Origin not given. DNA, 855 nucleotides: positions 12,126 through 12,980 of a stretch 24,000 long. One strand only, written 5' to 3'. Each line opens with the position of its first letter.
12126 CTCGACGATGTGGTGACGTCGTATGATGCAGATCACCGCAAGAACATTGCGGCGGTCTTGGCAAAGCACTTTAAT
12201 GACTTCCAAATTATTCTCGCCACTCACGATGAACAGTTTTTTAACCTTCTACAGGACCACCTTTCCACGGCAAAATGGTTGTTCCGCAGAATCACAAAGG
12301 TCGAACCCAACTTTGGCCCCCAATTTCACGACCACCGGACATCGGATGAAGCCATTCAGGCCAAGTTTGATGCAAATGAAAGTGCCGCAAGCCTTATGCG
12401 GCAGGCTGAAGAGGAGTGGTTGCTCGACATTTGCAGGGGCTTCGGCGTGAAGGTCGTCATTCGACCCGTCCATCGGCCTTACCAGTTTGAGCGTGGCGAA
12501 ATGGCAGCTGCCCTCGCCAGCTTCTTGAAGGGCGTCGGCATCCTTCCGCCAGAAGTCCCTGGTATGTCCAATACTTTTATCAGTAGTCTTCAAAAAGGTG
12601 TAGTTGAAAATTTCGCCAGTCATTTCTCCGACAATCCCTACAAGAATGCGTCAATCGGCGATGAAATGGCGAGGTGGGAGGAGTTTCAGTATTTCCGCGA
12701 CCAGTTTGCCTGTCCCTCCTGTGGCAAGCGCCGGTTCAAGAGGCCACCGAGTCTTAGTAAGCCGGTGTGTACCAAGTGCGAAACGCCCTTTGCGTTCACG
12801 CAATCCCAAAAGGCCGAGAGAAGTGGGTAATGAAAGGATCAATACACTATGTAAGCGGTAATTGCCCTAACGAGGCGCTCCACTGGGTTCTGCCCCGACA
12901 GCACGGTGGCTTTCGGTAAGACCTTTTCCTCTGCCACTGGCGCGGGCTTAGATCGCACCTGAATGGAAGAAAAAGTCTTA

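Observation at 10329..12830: ATPase architecture: centrally placed CPVC zinc hook plus a roughly 185-aa C-terminal extension ending in a second Zn ribbon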

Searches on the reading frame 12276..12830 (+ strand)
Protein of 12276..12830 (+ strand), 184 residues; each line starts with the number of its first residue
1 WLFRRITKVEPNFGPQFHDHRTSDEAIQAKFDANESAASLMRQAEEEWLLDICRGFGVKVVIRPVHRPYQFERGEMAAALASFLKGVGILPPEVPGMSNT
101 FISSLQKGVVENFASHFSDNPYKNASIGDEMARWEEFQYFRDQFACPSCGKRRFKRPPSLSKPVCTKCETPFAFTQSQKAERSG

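Call 6: search_protein_families(library=ncbifam, proteins=[window:12276-12830:+], max_evalue=0.01)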
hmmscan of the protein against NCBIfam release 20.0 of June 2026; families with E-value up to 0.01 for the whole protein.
window:12276-12830:+ (184 aa): 1 family
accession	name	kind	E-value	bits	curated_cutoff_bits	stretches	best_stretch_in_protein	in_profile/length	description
NF047912.1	ECs_2282_CxxC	subfamily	0.006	16.5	37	0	144-176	3-41/60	ECs_2282 family putative zinc-binding protein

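Call 27: search_protein_families(library=pfam, proteins=[window:12330-12827:+], max_evalue=1)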
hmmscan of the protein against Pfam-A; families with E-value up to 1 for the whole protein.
window:12330-12827:+ (166 aa): 3 families
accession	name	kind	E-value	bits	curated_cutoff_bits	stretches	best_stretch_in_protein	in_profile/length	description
PF09723.15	Zn_ribbon_8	-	0.049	14.1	34.4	0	116-138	15-39/41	Zinc ribbon domain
PF13248.11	Zn_ribbon_3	-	0.051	13.5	27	0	127-133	18-24/26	zinc-ribbon domain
PF08271.17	Zn_Ribbon_TF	-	0.097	12.7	29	1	127-151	2-26/43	TFIIB zinc-binding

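Call 31: predict_structure(alignment_id=A2)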
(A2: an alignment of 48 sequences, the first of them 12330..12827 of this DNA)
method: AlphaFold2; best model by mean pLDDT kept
length: 166 residues; sequences in the alignment: 48
mean_pLDDT: 79.8   pTM: 0.75
mean pLDDT of the five models: 79.8, 78.2, 75.0, 74.2, 73.6
residues with pLDDT >= 90: 68; 70-90: 58; 50-70: 25; < 50: 15
segments of 3 or more residues with pLDDT < 50: 93-100, 163-166
pLDDT, mean of each block of 10 residues (from residue 1): 83 92 89 91 61 76 91 76 79 48 63 88 92 92 93 82 49
secondary structure, 60 per line:
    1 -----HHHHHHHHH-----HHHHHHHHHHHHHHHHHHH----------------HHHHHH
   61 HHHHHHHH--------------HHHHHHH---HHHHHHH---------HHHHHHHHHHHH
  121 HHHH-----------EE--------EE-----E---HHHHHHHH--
elements in order: H6-14 H20-38 H55-68 H83-89 H93-99 H109-124 H157-164

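Call 36: fold_search(model_id=the predicted structure, library=pdb)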
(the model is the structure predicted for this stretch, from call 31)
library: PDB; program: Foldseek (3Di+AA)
matches with E <= 10: 108; with E <= 0.001: 0
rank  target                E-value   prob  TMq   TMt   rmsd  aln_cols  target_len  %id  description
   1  7unc_O                1.1e+00  0.04  0.15  0.16  25.3       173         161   14  Pol II-DSIF-SPT6-PAF1c-TFIIS complex with rewrapped nucleosome (released 2022-10-19)
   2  9lvb_A                1.3e+00  0.03  0.13  0.06  16.2       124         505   14  IAA-free AUX1 (released 2025-07-23)
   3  5a37_B                1.4e+00  0.06  0.22  0.19  10.8       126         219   10  Mutations in the Calponin homology domain of Alpha-Actinin-2 affect Actin binding and incorporation in muscle. (released 2016-06-22)
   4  1pft_MODEL_1_A        1.4e+00  0.51  0.17  0.50   2.8        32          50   28  N-TERMINAL DOMAIN OF TFIIB, NMR (released 1996-08-17)
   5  7nvs_W                1.6e+00  0.07  0.22  0.20  21.7       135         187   18  RNA polymerase II core pre-initiation complex with closed promoter DNA in proximal position (released 2021-05-05)
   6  5a37_A                1.7e+00  0.03  0.18  0.15  11.1       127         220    9  Mutations in the Calponin homology domain of Alpha-Actinin-2 affect Actin binding and incorporation in muscle. (released 2016-06-22)
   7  7e44_A                2.1e+00  0.20  0.16  0.11   4.5        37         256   16  Crystal structure of NudC complexed with dpCoA (released 2021-07-28)
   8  2jpu_MODEL_1_A        2.4e+00  0.33  0.43  0.53   4.9       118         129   14  solution structure of NESG target SsR10, Orf c02003 protein (released 2007-07-03)
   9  9upf_A                2.4e+00  0.02  0.14  0.07  14.6       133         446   19  Cryo-EM structure of human olfactory CNG channel in cAMP-bound open state (released 2025-09-24)
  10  3hta_A                2.5e+00  0.04  0.15  0.13   9.5       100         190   18  Crystal structure of multidrug binding protein EbrR complexed with imidazole (released 2010-07-14)
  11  6koi_J                2.5e+00  0.02  0.11  0.12  14.9        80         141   20  Crystal structure of SNX11-PXe domain in dimer form. (released 2020-07-08)
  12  8oe4_B                2.5e+00  0.02  0.13  0.15  15.6       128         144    8  Cryo-EM structure of a pre-dimerized human IL-23 complete extracellular signaling complex. (released 2024-02-07)
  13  7mij_A                2.5e+00  0.02  0.16  0.06  27.6       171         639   11  Mouse TRPV3 in MSP2N2 nanodiscs, closed state at 4 degrees Celsius (released 2021-07-21)
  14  8g9k_A                2.7e+00  0.04  0.17  0.14  15.5       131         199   14  Geometrically programmable nanomaterial construction using regularized protein building blocks (released 2024-03-13)
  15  6r5f_B                3.2e+00  0.02  0.14  0.10  12.5       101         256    9  Crystal structure of RIP1 kinase in complex with DHP77 (released 2019-05-01)
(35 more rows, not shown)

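Call 49: search_solved_structures(query=A4, max_evalue=10)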
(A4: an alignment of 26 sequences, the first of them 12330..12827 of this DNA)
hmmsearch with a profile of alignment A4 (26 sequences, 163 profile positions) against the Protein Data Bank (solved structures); distinct sequences matched with E-value up to 10: 12.
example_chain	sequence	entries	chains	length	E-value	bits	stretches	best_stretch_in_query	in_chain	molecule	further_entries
1v98_A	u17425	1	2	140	0.1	15.3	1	126-156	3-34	thioredoxin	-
5e6g_A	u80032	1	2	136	0.13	15.1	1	13-87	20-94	De novo designed protein CA01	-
6hiv_DO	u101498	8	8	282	0.39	13.5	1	33-107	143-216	ms62 | mS62 (KRIPP14)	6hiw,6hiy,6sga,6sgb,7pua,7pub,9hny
4v4n_Ai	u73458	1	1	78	0.76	12.5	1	121-155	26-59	50S ribosomal protein L37AE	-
4v6u_Bi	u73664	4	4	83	0.86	12.3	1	121-155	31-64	50S ribosomal protein L37Ae | Large ribosomal subunit protein eL43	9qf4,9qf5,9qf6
1s72_Z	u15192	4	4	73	0.98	12.2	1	121-156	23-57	50S ribosomal protein L37Ae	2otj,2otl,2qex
3g4s_Z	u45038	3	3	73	0.98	12.2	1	121-156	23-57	50S ribosomal protein L37Ae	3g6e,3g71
7qep_P3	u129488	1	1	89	1.3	11.8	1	121-156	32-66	60S RIBOSOMAL PROTEIN L37A (L43)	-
1gat_A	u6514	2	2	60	1.4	11.7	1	127-159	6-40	ERYTHROID TRANSCRIPTION FACTOR GATA-1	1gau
7d2t_B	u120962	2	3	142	3.1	10.5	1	124-158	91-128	LIM and senescent cell antigen-like-containing domain protein 1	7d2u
7d2s_B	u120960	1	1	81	4.4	10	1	124-158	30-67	LIM and senescent cell antigen-like-containing domain protein 1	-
6mif_A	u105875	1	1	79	6.4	9.5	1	124-158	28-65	LIM and senescent cell antigen-like-containing domain protein 1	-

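Call 52: search_protein_representatives(alignment_id=A4)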
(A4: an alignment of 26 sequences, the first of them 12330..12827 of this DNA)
Query: 26 sequences, 163 profile positions. Proteins with E-value up to 0.001 (for the whole library): 143; up to 1e-10: 110; up to 1e-30: 60. The best 143 are listed.
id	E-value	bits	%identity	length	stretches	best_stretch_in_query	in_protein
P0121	4.5e-73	260.4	-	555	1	1-158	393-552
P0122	1.1e-72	259.2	-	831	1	1-158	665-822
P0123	2.3e-69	248.4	-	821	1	2-158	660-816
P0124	4.4e-67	241.0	-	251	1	2-160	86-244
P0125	5.5e-65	234.1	-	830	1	1-159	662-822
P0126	8.2e-65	233.6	-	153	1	9-157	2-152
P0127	3.0e-64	231.7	-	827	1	1-156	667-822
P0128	3.3e-64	231.6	-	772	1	1-159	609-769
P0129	1.0e-63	230.0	-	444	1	1-160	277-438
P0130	1.9e-63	229.1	-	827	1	2-159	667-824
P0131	2.0e-63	229.1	-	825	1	1-160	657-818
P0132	2.8e-63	228.6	-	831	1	1-161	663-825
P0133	3.6e-63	228.2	-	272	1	2-158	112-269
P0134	7.6e-63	227.2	-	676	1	1-156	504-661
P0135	4.7e-62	224.6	-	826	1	2-158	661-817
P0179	2.7e-31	124.6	-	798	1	1-156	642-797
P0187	3.1e-25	104.9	-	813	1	1-160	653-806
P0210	9.5e-15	70.8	-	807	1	3-154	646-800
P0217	2.4e-12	62.9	-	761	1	4-156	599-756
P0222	1.1e-11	60.9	-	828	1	12-148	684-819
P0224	1.8e-11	60.1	-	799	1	6-158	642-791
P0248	6.8e-07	45.2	-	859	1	16-152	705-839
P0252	6.1e-06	42.1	-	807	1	7-135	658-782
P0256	2.3e-05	40.2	-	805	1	5-154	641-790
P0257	3.5e-05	39.7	-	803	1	8-157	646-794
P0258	4.1e-05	39.5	-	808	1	4-143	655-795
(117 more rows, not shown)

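Call 63: search_protein_families(library=pfam, alignment_id=A5, max_evalue=10)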
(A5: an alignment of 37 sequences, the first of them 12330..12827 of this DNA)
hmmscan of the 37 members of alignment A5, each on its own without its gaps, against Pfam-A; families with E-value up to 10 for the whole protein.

A. member 1, window:12330-12827:+ (166 aa): 3 families
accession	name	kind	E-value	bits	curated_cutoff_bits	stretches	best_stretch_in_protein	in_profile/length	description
PF09723.15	Zn_ribbon_8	-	0.049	14.1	34.4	1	116-138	15-39/41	Zinc ribbon domain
PF13248.11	Zn_ribbon_3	-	0.051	13.5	27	1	127-133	18-24/26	zinc-ribbon domain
PF08271.17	Zn_Ribbon_TF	-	0.097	12.7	29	1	127-151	2-26/43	TFIIB zinc-binding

B. families by the number of members that match (of 37 scanned): 66 families (the first 25 are shown)
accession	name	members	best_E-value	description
PF12760.12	Zn_ribbon_IS1595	5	0.0005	Transposase zinc-ribbon domain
PF09082.15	DUF1922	3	0.033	Domain of unknown function (DUF1922)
PF01667.23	Ribosomal_S27e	2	0.022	Ribosomal protein S27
PF09723.15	Zn_ribbon_8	2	0.049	Zinc ribbon domain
PF13248.11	Zn_ribbon_3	2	0.051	zinc-ribbon domain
PF13643.11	DUF4145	2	0.058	Domain of unknown function (DUF4145)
PF18912.6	DZR_2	2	0.069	Double zinc ribbon domain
PF08271.17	Zn_Ribbon_TF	2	0.097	TFIIB zinc-binding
PF16988.10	Vps36-NZF-N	1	0.0022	Vacuolar protein sorting 36 NZF-N zinc-finger domain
PF23455.1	DUF7129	1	0.0047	Domain of unknown function (DUF7129)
PF22191.2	IBR_1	1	0.0082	IBR domain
PF18546.6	MetOD1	1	0.02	Methanogen output domain 1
PF13373.11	Dsc3_C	1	0.021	DSC E3 ubiquitin ligase complex subunit 3, C-terminal domain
PF10080.14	FtrD-like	1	0.027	Membrane iron-sulfur containing protein FtrD-like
PF11781.13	Zn_ribbon_RRN7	1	0.044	Zinc-finger of RNA-polymerase I-specific TFIIB, Rrn7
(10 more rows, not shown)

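Call 68: search_protein_families(library=padloc, alignment_id=A5, max_evalue=10)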
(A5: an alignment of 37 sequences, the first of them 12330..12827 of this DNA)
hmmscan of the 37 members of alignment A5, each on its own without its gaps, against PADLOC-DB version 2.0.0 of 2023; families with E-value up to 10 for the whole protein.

A. member 1, window:12330-12827:+ (166 aa): 2 families
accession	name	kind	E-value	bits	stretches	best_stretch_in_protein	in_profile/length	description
PDLC00037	DruE3|DruE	-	0.051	9.2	1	115-157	1364-1406/2055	SNF2 family N-terminal domain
PDLC01735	TniQ_V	-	0.1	10.4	1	127-156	148-176/184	TniQ_0_V-K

B. families by the number of members that match (of 37 scanned): 9 families
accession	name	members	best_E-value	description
PDLC01736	TniQ_IF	3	0.015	TniQ_1_I-F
PDLC05059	PDC-S64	1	0.0019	-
PDLC00114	GajB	1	0.012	UrvD helicase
PDLC01192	Cas10d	1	0.02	CAS-I-D; effector_LS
PDLC00189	HamB1|HamB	1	0.022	DEAD-box helicase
PDLC02219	RdrB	1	0.027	-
PDLC01691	Cas12f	1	0.041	CAS-V-F; effector__SPE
PDLC00037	DruE3|DruE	1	0.051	SNF2 family N-terminal domain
PDLC01735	TniQ_V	1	0.1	TniQ_0_V-K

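Call 76: find_encoding_contigs(protein=P0258, flank=5000, max_places=3)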
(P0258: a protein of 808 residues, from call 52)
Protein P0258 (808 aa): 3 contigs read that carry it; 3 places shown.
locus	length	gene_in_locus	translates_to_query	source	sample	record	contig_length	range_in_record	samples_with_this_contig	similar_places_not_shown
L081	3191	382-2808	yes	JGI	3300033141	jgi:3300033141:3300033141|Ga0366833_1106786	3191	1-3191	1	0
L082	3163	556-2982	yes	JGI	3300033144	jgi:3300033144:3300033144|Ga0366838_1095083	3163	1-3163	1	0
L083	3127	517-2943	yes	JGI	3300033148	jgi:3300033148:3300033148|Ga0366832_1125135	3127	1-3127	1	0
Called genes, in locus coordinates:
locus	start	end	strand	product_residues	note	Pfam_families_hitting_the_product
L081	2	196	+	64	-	?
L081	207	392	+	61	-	-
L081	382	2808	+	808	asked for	PF02463:SMC_N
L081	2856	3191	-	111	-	?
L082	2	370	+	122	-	?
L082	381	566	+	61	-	-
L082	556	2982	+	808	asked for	PF02463:SMC_N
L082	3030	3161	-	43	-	?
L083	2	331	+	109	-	?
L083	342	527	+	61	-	-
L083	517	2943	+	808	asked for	PF02463:SMC_N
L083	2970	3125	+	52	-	?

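Call 77: find_encoding_contigs(protein=P0222, flank=6000, max_places=3)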
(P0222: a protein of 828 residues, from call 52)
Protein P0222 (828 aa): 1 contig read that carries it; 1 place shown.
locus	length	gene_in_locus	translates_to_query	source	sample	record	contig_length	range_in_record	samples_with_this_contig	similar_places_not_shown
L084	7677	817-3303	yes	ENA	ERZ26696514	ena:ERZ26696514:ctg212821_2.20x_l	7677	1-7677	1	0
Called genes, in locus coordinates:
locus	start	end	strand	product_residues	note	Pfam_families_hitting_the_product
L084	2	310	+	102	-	?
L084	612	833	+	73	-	-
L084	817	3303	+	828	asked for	PF02463:SMC_N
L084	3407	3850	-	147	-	PF01844:HNH, PF14279:HNH_5 (weak)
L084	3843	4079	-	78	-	-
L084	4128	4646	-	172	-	PF00589:Phage_integrase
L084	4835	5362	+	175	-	PF13384:HTH_23, PF13518:HTH_28, PF13551:HTH_29, PF13565:HTH_32, PF13592:HTH_33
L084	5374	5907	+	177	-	PF13358:DDE_3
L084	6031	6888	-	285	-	-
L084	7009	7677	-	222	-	?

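Call 78: find_encoding_contigs(protein=P0224, flank=6000, max_places=3)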
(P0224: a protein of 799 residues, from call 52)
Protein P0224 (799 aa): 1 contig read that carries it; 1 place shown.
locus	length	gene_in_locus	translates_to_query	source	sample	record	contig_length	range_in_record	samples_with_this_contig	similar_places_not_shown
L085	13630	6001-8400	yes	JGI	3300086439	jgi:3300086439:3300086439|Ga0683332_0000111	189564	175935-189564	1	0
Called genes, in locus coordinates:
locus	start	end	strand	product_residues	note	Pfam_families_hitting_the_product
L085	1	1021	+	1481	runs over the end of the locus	-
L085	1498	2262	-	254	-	PF01695:IstB_IS21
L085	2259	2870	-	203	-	PF22483:Mu-transpos_C_2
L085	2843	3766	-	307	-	PF13936:HTH_38 (weak), PF00665:rve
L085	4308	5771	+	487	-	PF12705:PDDEXK_1, PF13482:RNase_H_2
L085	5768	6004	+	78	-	-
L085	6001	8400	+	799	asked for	PF02463:SMC_N (weak)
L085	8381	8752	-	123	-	-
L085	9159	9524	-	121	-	-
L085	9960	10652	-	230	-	-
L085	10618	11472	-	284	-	-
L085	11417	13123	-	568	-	PF19614:DUF6119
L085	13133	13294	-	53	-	-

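Call 79: find_encoding_contigs(protein=P0217, flank=6000, max_places=3)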
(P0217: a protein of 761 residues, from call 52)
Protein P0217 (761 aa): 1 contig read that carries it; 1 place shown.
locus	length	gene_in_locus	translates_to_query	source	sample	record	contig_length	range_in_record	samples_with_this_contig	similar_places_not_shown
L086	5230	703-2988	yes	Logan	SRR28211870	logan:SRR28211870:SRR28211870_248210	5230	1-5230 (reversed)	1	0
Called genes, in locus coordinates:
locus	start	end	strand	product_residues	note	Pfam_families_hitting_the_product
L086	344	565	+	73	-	-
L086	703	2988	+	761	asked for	PF02463:SMC_N (weak)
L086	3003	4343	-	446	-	PF04326:SLFN_AlbA_2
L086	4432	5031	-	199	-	-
